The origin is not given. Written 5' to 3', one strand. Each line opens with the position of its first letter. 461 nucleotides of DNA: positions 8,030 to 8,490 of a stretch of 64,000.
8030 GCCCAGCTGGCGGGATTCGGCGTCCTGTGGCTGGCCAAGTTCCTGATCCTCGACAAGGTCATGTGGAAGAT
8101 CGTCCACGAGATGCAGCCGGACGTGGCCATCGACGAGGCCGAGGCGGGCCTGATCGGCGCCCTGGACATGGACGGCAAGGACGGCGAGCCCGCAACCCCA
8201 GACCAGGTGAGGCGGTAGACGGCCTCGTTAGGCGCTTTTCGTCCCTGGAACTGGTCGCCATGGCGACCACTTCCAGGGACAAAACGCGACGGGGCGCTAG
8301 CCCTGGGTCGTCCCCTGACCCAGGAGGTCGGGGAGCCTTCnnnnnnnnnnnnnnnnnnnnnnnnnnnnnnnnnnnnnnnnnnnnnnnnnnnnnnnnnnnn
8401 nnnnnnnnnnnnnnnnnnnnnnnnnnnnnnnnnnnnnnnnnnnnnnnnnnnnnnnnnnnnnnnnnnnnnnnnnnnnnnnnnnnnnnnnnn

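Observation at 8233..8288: Family of ~55-nt palindromic units with compensatory stem changes, parked just after stop codons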

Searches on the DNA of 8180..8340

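Call 63: search_rna_families(source=window, start=8180, end=8340, threshold=evalue, max_evalue=10)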
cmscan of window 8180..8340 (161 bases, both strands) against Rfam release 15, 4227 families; matches with E-value up to 10: 19.
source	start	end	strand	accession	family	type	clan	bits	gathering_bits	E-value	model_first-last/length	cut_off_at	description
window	8234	8288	-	RF03240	MIR5534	Gene; miRNA;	-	27.2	79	0.0016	1-102/102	no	MIR5534 microRNA precursor family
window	8237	8284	-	RF03658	mir-2300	Gene; miRNA;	-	25.3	90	0.0018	1-74/74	no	mir-2300 microRNA precursor family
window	8237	8284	+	RF03658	mir-2300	Gene; miRNA;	-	22.8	90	0.0093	1-74/74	no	mir-2300 microRNA precursor family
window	8241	8280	-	RF03760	mir-2041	Gene; miRNA;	-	21.1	70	0.056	1-68/68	no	mir-2041 microRNA precursor family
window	8240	8281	+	RF03237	MIR6425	Gene; miRNA;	-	18.8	142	0.094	1-125/125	no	MIR6425 microRNA precursor family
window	8222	8295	-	RF03868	mir-H2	Gene; miRNA;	-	18.2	92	0.84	1-77/77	no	mir-H2 microRNA precursor family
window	8237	8285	-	RF03276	mir-2232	Gene; miRNA;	-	17.9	70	0.23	1-91/91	no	mir-2232 microRNA precursor family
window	8239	8281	+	RF03276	mir-2232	Gene; miRNA;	-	16.9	70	0.42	1-91/91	no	mir-2232 microRNA precursor family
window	8240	8330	-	RF01031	mir-639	Gene; miRNA;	-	16.7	100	3.3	1-98/98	no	mir-639 microRNA precursor family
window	8232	8287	-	RF03954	mir-8993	Gene; miRNA;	-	16.6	99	0.66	1-95/95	no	mir-8993 microRNA precursor family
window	8232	8289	+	RF00958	mir-498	Gene; miRNA;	-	16.6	85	0.8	1-85/85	no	mir-498 microRNA precursor family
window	8235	8286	-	RF01020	mir-572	Gene; miRNA;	-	16.4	80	3.9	1-90/90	no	mir-572 microRNA precursor family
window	8219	8316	+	RF02093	mir-2968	Gene; miRNA;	-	15.3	70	2.6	1-106/106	no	mir-2968 microRNA precursor family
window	8243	8276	-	RF03337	mir-6505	Gene; miRNA;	-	14.9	96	1.3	1-68/68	no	mir-6505 microRNA precursor family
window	8231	8287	-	RF03856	mir-1188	Gene; miRNA;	-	14.9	106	1.4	1-82/82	no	mir-1188 microRNA precursor family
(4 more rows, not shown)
